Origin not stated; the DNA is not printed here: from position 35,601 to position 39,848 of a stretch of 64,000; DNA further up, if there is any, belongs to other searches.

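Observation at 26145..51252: Four giant secreted paralogues share one unusual module order: lectin - GH16 - WD40/PD40 propeller - BspA-LRR - dockerin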

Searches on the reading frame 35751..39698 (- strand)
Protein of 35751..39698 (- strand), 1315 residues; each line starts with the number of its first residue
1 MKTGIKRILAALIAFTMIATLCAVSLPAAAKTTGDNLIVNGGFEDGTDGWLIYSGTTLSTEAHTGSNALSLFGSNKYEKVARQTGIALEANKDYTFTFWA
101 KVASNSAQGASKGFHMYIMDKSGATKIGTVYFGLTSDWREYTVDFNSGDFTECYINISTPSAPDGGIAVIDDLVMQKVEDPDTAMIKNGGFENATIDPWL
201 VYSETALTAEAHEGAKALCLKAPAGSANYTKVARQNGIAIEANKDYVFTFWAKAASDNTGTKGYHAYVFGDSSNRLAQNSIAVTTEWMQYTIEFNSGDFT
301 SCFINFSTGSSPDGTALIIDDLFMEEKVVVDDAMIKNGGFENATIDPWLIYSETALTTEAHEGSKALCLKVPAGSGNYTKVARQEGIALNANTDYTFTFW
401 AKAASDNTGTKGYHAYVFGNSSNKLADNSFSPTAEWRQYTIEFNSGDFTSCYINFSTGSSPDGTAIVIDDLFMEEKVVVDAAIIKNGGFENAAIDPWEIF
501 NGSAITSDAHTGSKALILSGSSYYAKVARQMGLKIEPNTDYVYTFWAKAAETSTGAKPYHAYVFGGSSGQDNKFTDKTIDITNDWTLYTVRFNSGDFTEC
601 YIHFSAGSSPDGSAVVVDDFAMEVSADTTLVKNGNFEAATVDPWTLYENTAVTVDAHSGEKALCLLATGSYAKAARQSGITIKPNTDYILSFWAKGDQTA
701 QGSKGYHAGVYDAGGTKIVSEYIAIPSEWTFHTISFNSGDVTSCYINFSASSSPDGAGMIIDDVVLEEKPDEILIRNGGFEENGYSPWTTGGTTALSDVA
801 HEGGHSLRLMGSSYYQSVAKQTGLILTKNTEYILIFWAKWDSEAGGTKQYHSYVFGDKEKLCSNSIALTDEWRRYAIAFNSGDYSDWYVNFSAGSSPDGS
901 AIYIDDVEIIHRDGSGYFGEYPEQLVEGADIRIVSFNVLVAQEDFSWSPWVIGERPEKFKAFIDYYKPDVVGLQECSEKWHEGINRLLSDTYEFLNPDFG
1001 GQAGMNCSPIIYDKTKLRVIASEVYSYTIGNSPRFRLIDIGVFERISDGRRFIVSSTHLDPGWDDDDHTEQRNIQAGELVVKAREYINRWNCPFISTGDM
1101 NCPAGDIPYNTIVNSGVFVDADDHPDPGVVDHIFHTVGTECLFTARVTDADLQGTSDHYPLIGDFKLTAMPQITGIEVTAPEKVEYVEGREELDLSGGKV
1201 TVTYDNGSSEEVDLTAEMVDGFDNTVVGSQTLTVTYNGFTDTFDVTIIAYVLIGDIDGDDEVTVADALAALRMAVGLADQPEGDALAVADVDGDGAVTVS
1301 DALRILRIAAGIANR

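Call 4: search_protein_families(library=pfam, proteins=[window:35751-39698:-], max_evalue=0.01)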
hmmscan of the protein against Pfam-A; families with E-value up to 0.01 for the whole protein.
window:35751-39698:- (1315 aa): 7 families
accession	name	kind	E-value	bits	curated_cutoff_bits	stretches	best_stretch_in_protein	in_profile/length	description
PF02018.23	CBM_4_9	-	1.3e-77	259.2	25.9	6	36-160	2-132/136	Carbohydrate binding domain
PF07523.18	Big_3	-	2.1e-10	41.2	21.2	1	1181-1246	3-67/68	Bacterial Ig-like domain (group 3)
PF00629.30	MAM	-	1.1e-07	32.2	26.4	0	817-911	57-154/158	MAM domain, meprin/A5/mu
PF03372.29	Exo_endo_phos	-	1.3e-06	28.8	24.5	1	935-1158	2-225/225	Endonuclease/Exonuclease/phosphatase family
PF00404.24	Dockerin_1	-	2.3e-05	24.9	22.9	1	1254-1305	2-52/57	Dockerin type I domain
PF08005.17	PHR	-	0.0051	17.8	23.6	0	676-707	84-115/151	PHR domain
PF20620.4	DUF6805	-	0.0078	17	27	0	427-476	35-84/133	Family of unknown function (DUF6805)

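Call 57: search_protein_families(library=ncbifam, proteins=[window:35751-39698:-], max_evalue=0.001)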
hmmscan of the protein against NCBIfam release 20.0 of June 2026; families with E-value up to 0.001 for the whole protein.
window:35751-39698:- (1315 aa): 3 families
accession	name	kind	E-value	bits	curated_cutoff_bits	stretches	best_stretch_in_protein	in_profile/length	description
NF033675.1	NTTRR-F1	subfamily_domain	3.6e-28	98.7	70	3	35-103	3-68/155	NTTRR-F1 domain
NF052434.1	Mep72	equivalog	1e-22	80.4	645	3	32-321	270-572/573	biofilm-associated metzincin protease Mep72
NF048003.1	GTA_spike_fiber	domain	7.1e-18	65.8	36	1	640-770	17-165/182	phage head spike fiber domain-containing protein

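Call 84: search_solved_structures(query=window:35751-39698:-, max_evalue=0.01)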
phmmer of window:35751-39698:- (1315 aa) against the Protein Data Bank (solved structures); distinct sequences matched with E-value up to 0.01: 15.
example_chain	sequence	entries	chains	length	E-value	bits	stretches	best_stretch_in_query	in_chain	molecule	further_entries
2l7y_A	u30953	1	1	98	1.1e-08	36.4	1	1172-1251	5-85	Putative endo-beta-N-acetylglucosaminidase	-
2zew_A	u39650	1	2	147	1e-06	29.9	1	629-768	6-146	S-layer associated multidomain endoglucanase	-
2zex_A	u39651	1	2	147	1e-06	29.9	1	630-768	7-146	S-layer associated multidomain endoglucanase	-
3oea_A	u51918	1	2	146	1.1e-06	29.8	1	629-768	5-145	S-layer associated multidomain endoglucanase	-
2zey_A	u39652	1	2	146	1.1e-06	29.8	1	630-768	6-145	S-layer associated multidomain endoglucanase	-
3oeb_A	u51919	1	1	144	1.2e-06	29.7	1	630-768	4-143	S-layer associated multidomain endoglucanase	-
3jxs_A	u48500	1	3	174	0.00021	22.2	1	354-470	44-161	Xylanase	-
4fdw_A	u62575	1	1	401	0.0003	21.7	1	1180-1247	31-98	leucine rich hypothetical protein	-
1ulo_A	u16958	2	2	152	0.0003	21.7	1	363-445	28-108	ENDOGLUCANASE C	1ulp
1gu3_A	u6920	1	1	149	0.00043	21.2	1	348-445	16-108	ENDOGLUCANASE C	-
4fd0_A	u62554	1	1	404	0.00061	20.7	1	1180-1248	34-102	Leucine rich hypothetical protein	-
1k42_A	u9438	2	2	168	0.00082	20.3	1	353-471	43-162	Xylanase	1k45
9efi_A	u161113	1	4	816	0.00083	20.3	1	629-701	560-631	VIP3Cb1 Protoxin Structure - Disable Toxin Variant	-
9efg_A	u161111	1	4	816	0.00083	20.3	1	629-701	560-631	VIP3Cb1 Toxin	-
3g6s_A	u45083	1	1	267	0.0027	18.6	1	929-1135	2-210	Putative endonuclease/exonuclease/phosphatase family protein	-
